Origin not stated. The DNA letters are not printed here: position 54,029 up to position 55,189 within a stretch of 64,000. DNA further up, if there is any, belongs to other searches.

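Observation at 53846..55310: Orphan TIR-domain protein with an unassignable C-terminal domain in an AT-rich islet: candidate single-gene NADase defence module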

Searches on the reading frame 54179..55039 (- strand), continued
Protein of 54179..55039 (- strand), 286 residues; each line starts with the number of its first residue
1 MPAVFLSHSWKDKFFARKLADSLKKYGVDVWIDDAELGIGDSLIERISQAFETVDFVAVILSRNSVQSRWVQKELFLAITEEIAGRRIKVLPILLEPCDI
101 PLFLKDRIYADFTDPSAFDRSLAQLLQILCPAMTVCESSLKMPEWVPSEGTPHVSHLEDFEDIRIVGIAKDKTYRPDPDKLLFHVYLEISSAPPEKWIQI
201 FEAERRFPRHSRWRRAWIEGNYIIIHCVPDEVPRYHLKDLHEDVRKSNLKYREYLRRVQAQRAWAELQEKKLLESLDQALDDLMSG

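Call 18: find_encoding_contigs(protein=P0109, flank=8000, max_places=2)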
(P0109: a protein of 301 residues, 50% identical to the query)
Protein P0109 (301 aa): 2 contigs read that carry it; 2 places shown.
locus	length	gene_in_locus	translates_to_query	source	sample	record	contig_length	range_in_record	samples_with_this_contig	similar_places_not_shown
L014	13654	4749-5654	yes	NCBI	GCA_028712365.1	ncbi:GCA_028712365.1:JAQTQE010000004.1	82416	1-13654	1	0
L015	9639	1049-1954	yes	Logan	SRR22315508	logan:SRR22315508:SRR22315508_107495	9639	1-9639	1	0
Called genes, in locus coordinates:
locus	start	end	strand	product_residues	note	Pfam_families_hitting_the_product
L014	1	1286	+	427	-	PF04542:Sigma70_r2, PF04539:Sigma70_r3, PF04545:Sigma70_r4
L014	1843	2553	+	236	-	PF24481:CT398_CC, PF02591:Zn_ribbon_9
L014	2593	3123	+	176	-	PF00075:RNase_H, PF13456:RVT_3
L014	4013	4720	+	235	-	-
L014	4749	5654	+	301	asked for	PF01582:TIR, PF13676:TIR_2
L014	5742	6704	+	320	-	PF01582:TIR, PF08937:ThsB_TIR (weak), PF13676:TIR_2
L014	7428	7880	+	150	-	PF06271:RDD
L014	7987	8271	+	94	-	-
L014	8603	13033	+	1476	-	PF08126:Propeptide_C25 (weak), PF01364:Peptidase_C25, PF26549:Tricorn_N (faint), PF00041:fn3 (faint), PF25788:Ig_Rha78A_N (faint)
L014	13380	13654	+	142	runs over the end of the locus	PF02381:MraZ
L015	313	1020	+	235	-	-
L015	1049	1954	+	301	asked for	PF01582:TIR, PF13676:TIR_2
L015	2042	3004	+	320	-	PF01582:TIR, PF08937:ThsB_TIR (weak), PF13676:TIR_2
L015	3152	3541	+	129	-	PF13673:Acetyltransf_10, PF00583:Acetyltransf_1, PF13508:Acetyltransf_7 (weak)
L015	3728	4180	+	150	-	PF06271:RDD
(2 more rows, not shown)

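Call 19: find_encoding_contigs(protein=P0103, flank=8000, max_places=2)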
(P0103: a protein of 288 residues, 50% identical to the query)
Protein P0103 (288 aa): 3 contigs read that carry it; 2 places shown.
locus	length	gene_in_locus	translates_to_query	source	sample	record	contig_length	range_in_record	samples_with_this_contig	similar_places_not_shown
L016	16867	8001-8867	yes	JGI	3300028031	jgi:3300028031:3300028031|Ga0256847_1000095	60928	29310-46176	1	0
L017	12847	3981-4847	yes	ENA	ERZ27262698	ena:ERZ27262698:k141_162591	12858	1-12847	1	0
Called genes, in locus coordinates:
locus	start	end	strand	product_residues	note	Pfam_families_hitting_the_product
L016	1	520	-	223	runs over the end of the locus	PF05721:PhyH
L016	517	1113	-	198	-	PF00440:TetR_N, PF16925:TetR_C_13, PF21993:TetR_C_13_2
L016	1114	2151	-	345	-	PF02445:NadA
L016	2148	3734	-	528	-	PF00350:Dynamin_N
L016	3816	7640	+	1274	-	PF12447:DUF3683, PF01565:FAD_binding_4, PF02913:FAD-oxidase_C, PF13183:Fer4_8, PF02754:CCG (faint), PF11880:DUF3400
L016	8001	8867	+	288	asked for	PF01582:TIR, PF13676:TIR_2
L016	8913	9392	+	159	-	PF13398:Peptidase_M50B (faint)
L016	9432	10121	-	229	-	PF04383:KilA-N (weak)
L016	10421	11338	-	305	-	PF00691:OmpA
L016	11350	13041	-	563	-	PF00656:Peptidase_C14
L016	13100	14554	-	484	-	PF06097:DUF945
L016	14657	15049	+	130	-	PF14489:QueF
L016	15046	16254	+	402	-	PF00155:Aminotran_1_2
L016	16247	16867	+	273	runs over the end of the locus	PF14805:THDPS_N_2, PF00132:Hexapep, PF14602:Hexapep_2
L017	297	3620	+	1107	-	PF01565:FAD_binding_4, PF02913:FAD-oxidase_C, PF13183:Fer4_8, PF02754:CCG (faint), PF11880:DUF3400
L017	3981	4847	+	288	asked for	PF01582:TIR, PF13676:TIR_2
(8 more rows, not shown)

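Call 22: find_encoding_contigs(protein=P0056, flank=8000, max_places=3)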
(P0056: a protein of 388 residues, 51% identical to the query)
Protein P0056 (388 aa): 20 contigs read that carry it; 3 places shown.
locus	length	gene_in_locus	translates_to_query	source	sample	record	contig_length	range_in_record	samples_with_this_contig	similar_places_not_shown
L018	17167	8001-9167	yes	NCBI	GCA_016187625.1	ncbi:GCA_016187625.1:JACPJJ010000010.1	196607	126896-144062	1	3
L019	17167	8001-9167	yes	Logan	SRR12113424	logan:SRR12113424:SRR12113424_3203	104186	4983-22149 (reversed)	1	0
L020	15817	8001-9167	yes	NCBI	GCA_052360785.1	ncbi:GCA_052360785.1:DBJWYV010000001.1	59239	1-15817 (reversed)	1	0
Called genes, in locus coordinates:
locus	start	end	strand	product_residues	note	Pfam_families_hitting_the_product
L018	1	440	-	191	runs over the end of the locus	PF02525:Flavodoxin_2, PF03358:FMN_red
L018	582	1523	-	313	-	PF01073:3Beta_HSD (weak), PF01370:Epimerase, PF02719:Polysacc_synt_2 (faint), PF04321:RmlD_sub_bind (weak), PF07993:NAD_binding_4 (faint), PF16363:GDP_Man_Dehyd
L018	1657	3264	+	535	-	PF00890:FAD_binding_2, PF01266:DAO (weak), PF03486:HI0933_like (faint), PF07992:Pyr_redox_2 (faint), PF02910:Succ_DH_flav_C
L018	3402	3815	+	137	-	PF01894:YjbQ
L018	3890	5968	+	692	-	PF14691:Fer4_20, PF07992:Pyr_redox_2, PF13450:NAD_binding_8, PF13738:Pyr_redox_3, PF12838:Fer4_7 (weak), PF13237:Fer4_10, PF14697:Fer4_21, PF02662:FlpD, +6 more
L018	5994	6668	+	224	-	PF12225:DUF5981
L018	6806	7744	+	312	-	PF02219:MTHFR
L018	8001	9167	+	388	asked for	PF08937:ThsB_TIR (weak), PF01582:TIR, PF13676:TIR_2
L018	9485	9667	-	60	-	-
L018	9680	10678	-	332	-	PF01869:BcrAD_BadFG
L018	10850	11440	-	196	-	PF00440:TetR_N, PF08359:TetR_C_4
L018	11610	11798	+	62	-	-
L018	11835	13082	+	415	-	PF00982:Glyco_transf_20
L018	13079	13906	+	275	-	PF02358:Trehalose_PPase, PF05116:S6PP (faint), PF08282:Hydrolase_3 (faint)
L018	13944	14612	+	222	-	PF19027:DUF5752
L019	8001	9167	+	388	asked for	PF08937:ThsB_TIR (weak), PF01582:TIR, PF13676:TIR_2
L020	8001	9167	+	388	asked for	PF08937:ThsB_TIR (weak), PF01582:TIR, PF13676:TIR_2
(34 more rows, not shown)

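Call 23: predict_structure(alignment_id=A1)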
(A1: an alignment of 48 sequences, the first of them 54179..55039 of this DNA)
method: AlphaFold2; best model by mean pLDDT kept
length: 286 residues; sequences in the alignment: 48
mean_pLDDT: 76.3   pTM: 0.43
mean pLDDT of the five models: 76.3, 75.2, 75.1, 73.2, 72.4
residues with pLDDT >= 90: 21; 70-90: 197; 50-70: 43; < 50: 25
segments of 3 or more residues with pLDDT < 50: 136-157
pLDDT, mean of each block of 10 residues (from residue 1): 80 85 88 63 67 77 74 75 63 82 76 85 86 50 36 44 90 84 90 85 65 74 89 85 89 85 86 89 69
secondary structure, 60 per line:
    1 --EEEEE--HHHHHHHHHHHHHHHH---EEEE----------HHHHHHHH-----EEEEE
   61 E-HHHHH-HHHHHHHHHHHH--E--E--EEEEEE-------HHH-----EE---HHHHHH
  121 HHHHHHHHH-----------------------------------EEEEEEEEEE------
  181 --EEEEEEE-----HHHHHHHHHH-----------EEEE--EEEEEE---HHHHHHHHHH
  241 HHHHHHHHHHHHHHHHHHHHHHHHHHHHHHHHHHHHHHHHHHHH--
elements in order: E3-7 H10-25 E29-32 H43-50 E56-61 H63-67 H69-80 E89-94 H115-129 E165-174 E183-189 H195-204 E216-219 E222-227 H231-284

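Call 25: fold_search(model_id=the predicted structure, library=pdb)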
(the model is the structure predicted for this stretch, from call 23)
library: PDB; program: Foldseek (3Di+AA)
matches with E <= 10: 1392; with E <= 0.001: 91
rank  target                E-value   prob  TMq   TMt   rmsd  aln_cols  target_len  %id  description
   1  7uxr_B                1.2e-07  1.00  0.36  0.69   4.1       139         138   27  Crystal structure of the BtTir TIR domain (released 2022-09-07)
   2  7uxr_A                1.3e-07  1.00  0.36  0.68   4.1       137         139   27  Crystal structure of the BtTir TIR domain (released 2022-09-07)
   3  3h16_B                3.2e-07  1.00  0.37  0.71   3.8       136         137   29  Crystal structure of a bacteria TIR domain, PdTIR from Paracoccus denitrificans (released 2009-06-16)
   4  8g83_A                7.2e-07  1.00  0.37  0.70   3.2       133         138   28  Structure of NAD+ consuming protein Acinetobacter baumannii TIR domain (released 2023-10-11)
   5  7uwg_C                2.1e-06  1.00  0.36  0.69   3.7       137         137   28  The crystal structure of the TIR domain-containing protein from Acinetobacter baumannii (AbTir) (released 2022-09-07)
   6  9mue_B                2.8e-06  1.00  0.36  0.39   4.8       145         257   28  Cryo-EM structure of CRISPR-associated cA4 bound Cat1 Pentagonal filament assembly in the presence of NAD (ADPR modell (released 2025-04-16)
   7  8g83_B                3.2e-06  1.00  0.38  0.72   3.4       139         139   26  Structure of NAD+ consuming protein Acinetobacter baumannii TIR domain (released 2023-10-11)
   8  7nux                  3.4e-06  1.00  0.34  0.56   4.8       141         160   26  Crystal structure of the TIR domain of human TLR1 (crystallised without ZN2+ ions) (released 2021-08-25)
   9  7nuw                  3.6e-06  1.00  0.34  0.56   5.0       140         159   26  Crystal structure of the TIR domain of human TLR1 (crystallised with Zn2+ ions) (released 2021-08-25)
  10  7uxu_A                5.6e-06  1.00  0.34  0.64   5.0       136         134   27  CryoEM structure of the TIR domain from AbTir in complex with 3AD (released 2022-09-07)
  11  4w8h_A                6.0e-06  1.00  0.32  0.65   4.6       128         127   23  Crystal structure of the TIR domain of the Toll-related Receptor TRR-2 from the lower metazoan Hydra magnipapillata (c (released 2015-09-09)
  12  3h16_D                7.7e-06  1.00  0.36  0.71   3.7       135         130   30  Crystal structure of a bacteria TIR domain, PdTIR from Paracoccus denitrificans (released 2009-06-16)
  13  4om7_A                8.7e-06  1.00  0.34  0.62   4.8       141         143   24  Crystal structure of TIR domain of TLR6 (released 2014-08-06)
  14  7uwg_A                1.4e-05  1.00  0.36  0.70   3.5       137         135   28  The crystal structure of the TIR domain-containing protein from Acinetobacter baumannii (AbTir) (released 2022-09-07)
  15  5uzb_A                1.4e-05  1.00  0.33  0.59   5.3       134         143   21  Cryo-EM structure of the MAL TIR domain filament (released 2017-07-26)
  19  3h16_A                2.0e-05  1.00  0.35  0.68   4.7       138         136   30  Crystal structure of a bacteria TIR domain, PdTIR from Paracoccus denitrificans (released 2009-06-16)
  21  3h16_C                2.2e-05  1.00  0.36  0.74   3.2       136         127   30  Crystal structure of a bacteria TIR domain, PdTIR from Paracoccus denitrificans (released 2009-06-16)
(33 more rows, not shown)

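Call 32: find_related_loci(query=A1, collection=metagenome_contigs, flank=10000)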
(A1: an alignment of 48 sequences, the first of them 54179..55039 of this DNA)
Query A1 (286 aa) in metagenome_contigs; peptide patterns used: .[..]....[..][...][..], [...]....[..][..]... (x = any residue, [..] = any of these).
600 stretches matched a pattern (row limit reached: there are more); 465 encode a relative of the query (tblastn E <= 1e-3); the best 80 are kept; 80 distinct loci.
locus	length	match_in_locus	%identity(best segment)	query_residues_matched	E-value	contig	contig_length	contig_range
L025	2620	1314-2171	50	3-280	2e-99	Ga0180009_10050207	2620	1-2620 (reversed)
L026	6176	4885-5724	52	1-281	5e-93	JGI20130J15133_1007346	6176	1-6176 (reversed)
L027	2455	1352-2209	50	1-283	1e-95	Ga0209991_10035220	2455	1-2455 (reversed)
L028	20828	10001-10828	50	1-270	1e-90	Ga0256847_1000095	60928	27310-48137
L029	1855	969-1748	52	4-255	9e-94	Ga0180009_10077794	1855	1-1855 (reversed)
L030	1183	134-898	53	1-257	3e-94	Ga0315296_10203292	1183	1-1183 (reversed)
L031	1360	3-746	52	31-276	8e-88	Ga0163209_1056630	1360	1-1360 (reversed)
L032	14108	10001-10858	48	1-281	1e-78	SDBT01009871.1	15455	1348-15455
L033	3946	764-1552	46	1-263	1e-78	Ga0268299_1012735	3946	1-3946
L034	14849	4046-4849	48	3-278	6e-78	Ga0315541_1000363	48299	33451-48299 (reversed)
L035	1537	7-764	50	23-276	1e-71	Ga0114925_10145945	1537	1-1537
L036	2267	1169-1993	39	1-266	2e-65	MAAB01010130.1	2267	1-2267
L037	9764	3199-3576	51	2-127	4e-41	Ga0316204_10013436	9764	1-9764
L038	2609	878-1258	53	1-127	1e-40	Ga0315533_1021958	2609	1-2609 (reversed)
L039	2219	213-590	52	1-126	3e-40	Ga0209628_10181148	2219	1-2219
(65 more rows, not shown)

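Call 73: list_cluster_members(proteins=[window:54179-55039:-, window:56128-57015:-, window:50991-52826:-, window:53321-53845:-, window:57863-58591:-])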
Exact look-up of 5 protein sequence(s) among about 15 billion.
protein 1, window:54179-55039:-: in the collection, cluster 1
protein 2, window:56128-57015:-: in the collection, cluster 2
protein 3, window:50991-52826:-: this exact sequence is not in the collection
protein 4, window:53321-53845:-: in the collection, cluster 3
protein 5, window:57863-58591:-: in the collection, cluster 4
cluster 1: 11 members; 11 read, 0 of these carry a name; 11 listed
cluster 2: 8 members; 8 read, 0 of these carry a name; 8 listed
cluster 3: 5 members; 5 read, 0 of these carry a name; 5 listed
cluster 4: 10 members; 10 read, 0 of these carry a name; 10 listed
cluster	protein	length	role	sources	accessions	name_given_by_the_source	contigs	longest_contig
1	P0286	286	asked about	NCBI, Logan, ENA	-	-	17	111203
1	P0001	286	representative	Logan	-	-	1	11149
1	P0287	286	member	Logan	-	-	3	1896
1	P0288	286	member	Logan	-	-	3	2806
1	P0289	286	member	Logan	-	-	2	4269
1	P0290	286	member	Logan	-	-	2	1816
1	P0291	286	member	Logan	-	-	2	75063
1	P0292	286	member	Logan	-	-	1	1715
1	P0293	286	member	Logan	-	-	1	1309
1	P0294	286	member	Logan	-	-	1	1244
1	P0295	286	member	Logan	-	-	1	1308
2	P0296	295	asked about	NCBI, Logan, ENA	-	-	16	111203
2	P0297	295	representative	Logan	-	-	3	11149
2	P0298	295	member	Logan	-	-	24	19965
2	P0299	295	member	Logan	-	-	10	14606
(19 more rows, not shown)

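Call 82: search_protein_families(library=pfam, proteins=[L032:4160-6265:+, L032:6955-7800:+, L032:8166-9029:+, L032:11429-12190:+, L032:12549-13808:+, L034:2640-3797:-, L034:5454-6695:+, L034:7144-8460:-, L014:4013-4720:+, L012:7496-7969:+], max_evalue=0.001)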
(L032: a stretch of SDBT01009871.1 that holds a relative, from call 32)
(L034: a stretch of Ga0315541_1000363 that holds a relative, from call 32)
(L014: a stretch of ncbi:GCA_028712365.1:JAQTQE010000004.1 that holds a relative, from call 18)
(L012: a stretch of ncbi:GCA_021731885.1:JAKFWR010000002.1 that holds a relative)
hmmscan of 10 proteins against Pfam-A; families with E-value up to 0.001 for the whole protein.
L032:4160-6265:+ (701 aa): 1 family
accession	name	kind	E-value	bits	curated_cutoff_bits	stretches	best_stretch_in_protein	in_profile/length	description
PF20012.4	GAP1-N1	-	6.8e-30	103.8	27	1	16-116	2-101/101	GTPase-associated protein 1, N-terminal domain type 1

L032:6955-7800:+ (281 aa): 1 family
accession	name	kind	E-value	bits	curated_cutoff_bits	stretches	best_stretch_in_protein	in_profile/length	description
PF10137.14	CAP12-PCTIR_TIR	-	5.4e-27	94.6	24.7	1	103-234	1-118/119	CAP12/Pycsar effector protein, TIR domain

L032:8166-9029:+ (287 aa): 0 families

L032:11429-12190:+ (253 aa): 0 families

L032:12549-13808:+ (419 aa): 3 families
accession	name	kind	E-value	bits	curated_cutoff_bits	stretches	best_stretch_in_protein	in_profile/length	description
PF13676.11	TIR_2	-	2.4e-20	73.7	28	1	285-384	1-98/122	TIR domain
PF01582.25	TIR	-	3.4e-09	37.2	21.3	1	284-374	3-93/179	TIR domain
PF12728.13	HTH_17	-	5.7e-05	23.7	27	1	168-216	2-50/51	Helix-turn-helix domain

L034:2640-3797:- (385 aa): 0 families

L034:5454-6695:+ (413 aa): 1 family
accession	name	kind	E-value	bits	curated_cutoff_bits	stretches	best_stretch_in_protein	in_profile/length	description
PF02958.26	EcKL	-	0.00011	22.1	22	1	227-306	187-267/294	Ecdysteroid kinase-like family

L034:7144-8460:- (438 aa): 0 families

L014:4013-4720:+ (235 aa): 0 families

L012:7496-7969:+ (157 aa): 0 families
